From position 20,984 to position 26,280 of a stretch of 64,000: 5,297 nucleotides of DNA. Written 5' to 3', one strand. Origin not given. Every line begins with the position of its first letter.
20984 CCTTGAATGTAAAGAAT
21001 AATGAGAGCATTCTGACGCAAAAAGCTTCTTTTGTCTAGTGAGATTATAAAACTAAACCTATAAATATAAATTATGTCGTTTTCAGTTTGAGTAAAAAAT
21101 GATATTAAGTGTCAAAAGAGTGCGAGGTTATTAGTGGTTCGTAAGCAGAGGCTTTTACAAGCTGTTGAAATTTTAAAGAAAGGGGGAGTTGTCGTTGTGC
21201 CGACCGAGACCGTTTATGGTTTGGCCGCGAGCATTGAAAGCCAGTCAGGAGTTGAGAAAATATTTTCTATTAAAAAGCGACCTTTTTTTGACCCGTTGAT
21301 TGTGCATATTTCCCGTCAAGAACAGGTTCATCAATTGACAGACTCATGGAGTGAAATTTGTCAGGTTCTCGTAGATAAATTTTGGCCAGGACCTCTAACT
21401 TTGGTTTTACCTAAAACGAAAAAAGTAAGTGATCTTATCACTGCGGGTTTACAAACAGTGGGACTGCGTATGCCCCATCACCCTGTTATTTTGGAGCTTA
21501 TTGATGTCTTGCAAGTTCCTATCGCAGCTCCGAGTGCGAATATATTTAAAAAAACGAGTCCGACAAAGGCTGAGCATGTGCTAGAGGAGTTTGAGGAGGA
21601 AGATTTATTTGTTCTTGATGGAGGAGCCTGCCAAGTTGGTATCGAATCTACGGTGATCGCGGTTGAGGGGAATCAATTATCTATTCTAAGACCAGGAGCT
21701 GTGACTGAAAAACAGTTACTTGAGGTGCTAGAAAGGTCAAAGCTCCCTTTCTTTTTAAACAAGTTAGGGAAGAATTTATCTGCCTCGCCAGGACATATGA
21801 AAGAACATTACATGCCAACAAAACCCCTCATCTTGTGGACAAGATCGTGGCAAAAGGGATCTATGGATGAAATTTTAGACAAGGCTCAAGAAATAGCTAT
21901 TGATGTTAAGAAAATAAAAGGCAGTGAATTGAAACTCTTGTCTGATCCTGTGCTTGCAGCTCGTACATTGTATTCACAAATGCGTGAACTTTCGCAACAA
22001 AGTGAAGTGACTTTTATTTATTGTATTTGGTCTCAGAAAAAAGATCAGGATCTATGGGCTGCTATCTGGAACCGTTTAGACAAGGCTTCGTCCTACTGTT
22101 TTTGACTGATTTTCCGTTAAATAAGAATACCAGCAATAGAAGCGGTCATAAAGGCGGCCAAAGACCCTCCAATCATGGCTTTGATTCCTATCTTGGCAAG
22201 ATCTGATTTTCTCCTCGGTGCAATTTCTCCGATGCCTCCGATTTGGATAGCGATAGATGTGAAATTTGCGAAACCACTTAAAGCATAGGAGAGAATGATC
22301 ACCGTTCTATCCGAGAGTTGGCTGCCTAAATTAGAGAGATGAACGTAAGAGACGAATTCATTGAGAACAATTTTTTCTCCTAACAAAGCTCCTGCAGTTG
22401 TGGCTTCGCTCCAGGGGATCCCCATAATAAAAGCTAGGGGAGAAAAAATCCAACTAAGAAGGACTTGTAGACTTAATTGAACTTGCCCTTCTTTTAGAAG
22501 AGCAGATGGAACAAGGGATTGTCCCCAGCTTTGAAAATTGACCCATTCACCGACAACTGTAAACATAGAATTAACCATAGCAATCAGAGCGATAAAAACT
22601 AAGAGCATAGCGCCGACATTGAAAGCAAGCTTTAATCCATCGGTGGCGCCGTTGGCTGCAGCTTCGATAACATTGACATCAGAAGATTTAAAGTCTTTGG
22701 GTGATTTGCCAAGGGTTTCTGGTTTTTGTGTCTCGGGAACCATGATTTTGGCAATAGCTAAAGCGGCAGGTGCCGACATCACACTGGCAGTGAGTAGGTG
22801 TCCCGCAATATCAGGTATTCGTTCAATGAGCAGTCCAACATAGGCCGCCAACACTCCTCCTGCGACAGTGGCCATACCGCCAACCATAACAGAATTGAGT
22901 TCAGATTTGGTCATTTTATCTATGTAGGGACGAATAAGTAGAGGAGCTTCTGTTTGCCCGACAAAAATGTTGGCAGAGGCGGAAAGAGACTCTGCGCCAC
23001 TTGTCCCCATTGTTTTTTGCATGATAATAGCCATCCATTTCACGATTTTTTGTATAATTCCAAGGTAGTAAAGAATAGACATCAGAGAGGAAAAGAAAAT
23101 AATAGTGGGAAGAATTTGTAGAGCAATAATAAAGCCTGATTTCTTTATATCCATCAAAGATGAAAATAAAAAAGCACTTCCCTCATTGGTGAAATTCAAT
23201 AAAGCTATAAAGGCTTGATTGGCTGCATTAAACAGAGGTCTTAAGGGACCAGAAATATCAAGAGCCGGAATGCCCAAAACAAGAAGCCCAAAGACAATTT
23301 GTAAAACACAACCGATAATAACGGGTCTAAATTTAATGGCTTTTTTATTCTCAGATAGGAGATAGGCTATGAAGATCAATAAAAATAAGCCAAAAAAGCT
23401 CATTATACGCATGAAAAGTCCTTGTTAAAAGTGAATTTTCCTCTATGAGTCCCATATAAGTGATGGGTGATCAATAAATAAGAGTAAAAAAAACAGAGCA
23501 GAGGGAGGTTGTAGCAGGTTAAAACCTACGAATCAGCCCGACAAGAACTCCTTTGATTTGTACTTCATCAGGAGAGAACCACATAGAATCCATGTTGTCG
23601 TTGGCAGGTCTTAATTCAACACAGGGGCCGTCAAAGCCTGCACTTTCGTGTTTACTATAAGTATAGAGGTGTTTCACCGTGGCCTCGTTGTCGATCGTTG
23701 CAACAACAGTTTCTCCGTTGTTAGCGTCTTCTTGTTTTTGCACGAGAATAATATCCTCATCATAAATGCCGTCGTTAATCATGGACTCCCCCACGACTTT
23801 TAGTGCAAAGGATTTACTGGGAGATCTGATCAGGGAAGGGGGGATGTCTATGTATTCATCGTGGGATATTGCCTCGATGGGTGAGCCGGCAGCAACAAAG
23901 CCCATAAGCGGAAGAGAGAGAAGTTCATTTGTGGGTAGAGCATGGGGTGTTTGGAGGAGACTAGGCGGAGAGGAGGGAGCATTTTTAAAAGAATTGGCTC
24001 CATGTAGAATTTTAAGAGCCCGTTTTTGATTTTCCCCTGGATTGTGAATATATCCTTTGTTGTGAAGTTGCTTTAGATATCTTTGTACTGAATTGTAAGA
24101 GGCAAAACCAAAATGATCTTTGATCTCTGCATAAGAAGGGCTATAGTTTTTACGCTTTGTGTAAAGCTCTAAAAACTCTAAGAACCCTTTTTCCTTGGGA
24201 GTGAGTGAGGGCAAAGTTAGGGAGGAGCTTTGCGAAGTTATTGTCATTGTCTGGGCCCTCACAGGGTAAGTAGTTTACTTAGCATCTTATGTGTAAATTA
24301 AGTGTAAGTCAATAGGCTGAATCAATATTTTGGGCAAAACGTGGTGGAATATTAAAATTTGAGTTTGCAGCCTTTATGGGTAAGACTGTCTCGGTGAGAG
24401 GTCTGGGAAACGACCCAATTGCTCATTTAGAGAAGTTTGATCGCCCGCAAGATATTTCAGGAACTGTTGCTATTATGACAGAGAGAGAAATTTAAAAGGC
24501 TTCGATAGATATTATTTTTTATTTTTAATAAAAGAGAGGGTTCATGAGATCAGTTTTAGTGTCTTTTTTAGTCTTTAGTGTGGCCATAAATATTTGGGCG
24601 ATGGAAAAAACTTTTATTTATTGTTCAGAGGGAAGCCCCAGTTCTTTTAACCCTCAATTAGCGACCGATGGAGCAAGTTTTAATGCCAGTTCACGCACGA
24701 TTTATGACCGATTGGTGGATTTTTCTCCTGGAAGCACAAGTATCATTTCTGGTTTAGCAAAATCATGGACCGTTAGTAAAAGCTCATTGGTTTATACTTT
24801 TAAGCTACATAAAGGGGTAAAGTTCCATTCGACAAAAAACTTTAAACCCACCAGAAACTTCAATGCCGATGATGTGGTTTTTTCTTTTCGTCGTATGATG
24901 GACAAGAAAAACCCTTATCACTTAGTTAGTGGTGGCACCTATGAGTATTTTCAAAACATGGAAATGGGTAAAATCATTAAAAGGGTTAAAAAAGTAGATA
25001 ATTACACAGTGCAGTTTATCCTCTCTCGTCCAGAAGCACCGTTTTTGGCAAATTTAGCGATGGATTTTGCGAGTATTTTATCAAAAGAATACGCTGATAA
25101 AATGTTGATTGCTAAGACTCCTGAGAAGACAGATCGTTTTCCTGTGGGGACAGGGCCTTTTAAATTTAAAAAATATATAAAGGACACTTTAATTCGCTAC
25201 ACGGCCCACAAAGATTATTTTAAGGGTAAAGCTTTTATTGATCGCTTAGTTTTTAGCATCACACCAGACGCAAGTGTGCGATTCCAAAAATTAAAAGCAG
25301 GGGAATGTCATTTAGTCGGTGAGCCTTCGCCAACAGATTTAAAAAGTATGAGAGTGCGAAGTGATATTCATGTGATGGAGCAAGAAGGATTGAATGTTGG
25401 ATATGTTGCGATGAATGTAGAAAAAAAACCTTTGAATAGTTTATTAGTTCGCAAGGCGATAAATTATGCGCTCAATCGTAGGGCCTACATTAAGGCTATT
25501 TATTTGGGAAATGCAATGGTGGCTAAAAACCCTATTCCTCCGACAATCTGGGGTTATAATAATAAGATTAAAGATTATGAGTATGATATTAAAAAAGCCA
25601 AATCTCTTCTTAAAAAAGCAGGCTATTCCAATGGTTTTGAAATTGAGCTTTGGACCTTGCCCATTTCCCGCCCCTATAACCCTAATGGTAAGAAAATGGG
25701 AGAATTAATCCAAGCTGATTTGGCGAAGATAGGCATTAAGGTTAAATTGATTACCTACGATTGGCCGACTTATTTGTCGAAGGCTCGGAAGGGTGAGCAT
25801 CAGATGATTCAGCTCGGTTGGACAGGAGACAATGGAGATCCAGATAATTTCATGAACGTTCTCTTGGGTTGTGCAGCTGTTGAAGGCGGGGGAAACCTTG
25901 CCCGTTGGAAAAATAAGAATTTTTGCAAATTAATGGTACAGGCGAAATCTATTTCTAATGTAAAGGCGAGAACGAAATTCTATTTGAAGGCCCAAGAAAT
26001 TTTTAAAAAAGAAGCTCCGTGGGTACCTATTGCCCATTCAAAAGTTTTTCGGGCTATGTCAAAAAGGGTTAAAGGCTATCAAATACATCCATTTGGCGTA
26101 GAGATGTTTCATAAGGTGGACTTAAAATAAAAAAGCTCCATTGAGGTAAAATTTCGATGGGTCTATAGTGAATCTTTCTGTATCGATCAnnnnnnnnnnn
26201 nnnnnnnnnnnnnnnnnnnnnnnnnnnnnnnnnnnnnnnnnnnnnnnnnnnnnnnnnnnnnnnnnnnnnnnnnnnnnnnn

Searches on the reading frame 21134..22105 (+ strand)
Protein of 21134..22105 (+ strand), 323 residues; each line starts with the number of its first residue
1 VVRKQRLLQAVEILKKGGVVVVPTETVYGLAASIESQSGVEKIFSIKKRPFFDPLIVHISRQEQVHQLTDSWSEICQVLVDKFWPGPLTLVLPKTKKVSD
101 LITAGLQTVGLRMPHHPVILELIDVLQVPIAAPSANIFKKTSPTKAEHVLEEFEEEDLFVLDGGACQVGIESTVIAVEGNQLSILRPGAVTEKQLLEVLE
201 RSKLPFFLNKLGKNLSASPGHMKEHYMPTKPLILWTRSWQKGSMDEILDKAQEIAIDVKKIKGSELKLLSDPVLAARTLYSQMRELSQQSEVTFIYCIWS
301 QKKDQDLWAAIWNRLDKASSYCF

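Call 27: search_protein_families(library=pfam, proteins=[window:21134-22105:+])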
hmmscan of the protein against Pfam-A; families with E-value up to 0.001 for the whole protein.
window:21134-22105:+ (323 aa): 2 families
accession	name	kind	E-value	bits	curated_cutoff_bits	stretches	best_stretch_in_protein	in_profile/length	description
PF01300.24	Sua5_yciO_yrdC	-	1.1e-56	191.6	25.1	1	12-188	1-178/178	Telomere recombination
PF03481.19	Sua5_C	-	3.4e-14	54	22.9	1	190-320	1-136/136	Threonylcarbamoyl-AMP synthase, C-terminal domain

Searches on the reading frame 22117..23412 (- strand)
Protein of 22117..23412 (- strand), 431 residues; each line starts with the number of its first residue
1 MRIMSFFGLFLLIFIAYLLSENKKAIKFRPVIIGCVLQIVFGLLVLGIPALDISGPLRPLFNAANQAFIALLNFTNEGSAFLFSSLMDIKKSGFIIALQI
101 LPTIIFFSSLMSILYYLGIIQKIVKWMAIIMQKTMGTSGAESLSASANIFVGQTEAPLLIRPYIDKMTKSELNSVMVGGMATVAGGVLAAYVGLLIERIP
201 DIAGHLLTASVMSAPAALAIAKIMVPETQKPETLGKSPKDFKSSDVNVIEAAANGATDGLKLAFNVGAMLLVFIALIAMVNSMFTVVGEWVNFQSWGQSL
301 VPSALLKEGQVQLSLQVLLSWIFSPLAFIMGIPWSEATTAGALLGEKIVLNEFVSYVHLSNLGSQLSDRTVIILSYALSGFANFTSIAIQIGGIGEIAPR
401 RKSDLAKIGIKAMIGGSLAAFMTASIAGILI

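Call 27: search_protein_families(library=pfam, proteins=[window:22117-23412:-])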
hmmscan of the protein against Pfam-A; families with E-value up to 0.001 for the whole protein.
window:22117-23412:- (431 aa): 3 families
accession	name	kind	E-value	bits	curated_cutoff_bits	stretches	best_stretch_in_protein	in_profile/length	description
PF07662.18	Nucleos_tra2_C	-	4e-77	259.1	32.3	1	205-428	1-213/213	Na+ dependent nucleoside transporter C-terminus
PF07670.19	Gate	-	6.1e-21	75.3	29.6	1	98-195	2-101/104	Nucleoside recognition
PF01773.25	Nucleos_tra2_N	-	2e-19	70.3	27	1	7-86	1-74/74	Na+ dependent nucleoside transporter N-terminus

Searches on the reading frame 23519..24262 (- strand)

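Call 27: search_protein_families(library=pfam, proteins=[window:23519-24262:-])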
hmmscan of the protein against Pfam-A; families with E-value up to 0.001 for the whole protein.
window:23519-24262:- (247 aa): 2 families
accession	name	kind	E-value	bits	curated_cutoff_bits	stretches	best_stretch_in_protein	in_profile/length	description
PF00717.28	Peptidase_S24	-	4e-26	91.4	23.3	1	118-241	1-116/116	Peptidase S24-like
PF01726.22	LexA_DNA_bind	-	4.5e-12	46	23.7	1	19-73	3-57/65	LexA DNA binding domain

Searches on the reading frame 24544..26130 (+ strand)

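Call 67: search_protein_families(library=pfam, proteins=[window:24544-26130:+], max_evalue=0.00001)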
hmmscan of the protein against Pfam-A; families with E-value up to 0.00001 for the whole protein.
window:24544-26130:+ (528 aa): 1 family
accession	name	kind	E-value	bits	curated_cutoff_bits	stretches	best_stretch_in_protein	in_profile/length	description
PF00496.27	SBP_bac_5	-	4.8e-102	342.2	32.4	1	67-445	2-365/368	Bacterial extracellular solute-binding proteins, family 5 Middle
